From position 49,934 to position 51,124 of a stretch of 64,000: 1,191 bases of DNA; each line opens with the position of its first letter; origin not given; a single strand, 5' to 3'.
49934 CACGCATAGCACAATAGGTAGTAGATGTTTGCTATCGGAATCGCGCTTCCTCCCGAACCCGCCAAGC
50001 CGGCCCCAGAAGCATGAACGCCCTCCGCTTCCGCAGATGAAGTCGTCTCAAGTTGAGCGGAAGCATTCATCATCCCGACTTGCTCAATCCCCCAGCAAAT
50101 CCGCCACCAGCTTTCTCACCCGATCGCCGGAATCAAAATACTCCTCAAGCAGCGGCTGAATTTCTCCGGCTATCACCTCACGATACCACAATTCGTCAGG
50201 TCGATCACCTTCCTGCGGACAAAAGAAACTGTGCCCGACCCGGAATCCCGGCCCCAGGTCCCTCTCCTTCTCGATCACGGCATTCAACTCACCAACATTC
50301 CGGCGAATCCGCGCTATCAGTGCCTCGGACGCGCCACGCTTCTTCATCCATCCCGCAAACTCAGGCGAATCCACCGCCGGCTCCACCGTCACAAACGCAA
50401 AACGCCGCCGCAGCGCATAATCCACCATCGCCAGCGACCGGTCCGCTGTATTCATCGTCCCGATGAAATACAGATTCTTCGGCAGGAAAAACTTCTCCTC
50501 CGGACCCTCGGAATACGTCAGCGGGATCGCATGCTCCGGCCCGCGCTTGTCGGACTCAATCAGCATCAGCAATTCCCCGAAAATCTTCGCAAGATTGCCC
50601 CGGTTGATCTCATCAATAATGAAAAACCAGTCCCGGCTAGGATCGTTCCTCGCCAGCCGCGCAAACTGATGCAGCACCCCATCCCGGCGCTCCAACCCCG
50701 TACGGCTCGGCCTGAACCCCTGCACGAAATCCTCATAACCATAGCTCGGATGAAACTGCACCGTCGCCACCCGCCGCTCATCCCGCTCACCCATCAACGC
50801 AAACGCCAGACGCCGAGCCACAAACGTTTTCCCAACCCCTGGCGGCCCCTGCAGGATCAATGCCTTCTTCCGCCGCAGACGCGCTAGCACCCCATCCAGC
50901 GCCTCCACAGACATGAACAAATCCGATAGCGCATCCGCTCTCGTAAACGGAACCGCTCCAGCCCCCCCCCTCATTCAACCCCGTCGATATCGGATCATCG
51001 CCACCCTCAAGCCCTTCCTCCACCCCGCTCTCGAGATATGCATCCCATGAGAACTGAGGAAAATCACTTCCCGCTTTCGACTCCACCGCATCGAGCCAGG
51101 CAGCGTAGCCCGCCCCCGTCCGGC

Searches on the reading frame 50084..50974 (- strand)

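Call 9: search_protein_families(library=pfam, proteins=[window:50084-50974:-])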
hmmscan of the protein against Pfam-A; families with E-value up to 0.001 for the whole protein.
window:50084-50974:- (296 aa): 6 families
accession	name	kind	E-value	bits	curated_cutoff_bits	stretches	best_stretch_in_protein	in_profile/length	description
PF07728.20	AAA_5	-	8.8e-27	94.2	22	1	39-192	2-139/139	AAA domain (dynein-related subfamily)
PF20720.3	nSTAND3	-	1e-06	29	27.2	1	20-64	1-45/155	Novel STAND NTPase 3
PF13401.12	AAA_22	-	1.2e-05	26.1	27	1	35-140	4-109/130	AAA domain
PF00004.35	AAA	-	9.8e-05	23.3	21.2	1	39-194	1-125/131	ATPase family associated with various cellular activities (AAA)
PF13191.12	AAA_16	-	9.8e-05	23.3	32.6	1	24-77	10-63/167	AAA ATPase domain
PF13671.12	AAA_33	-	0.00073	20.3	27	0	40-59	3-22/143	AAA domain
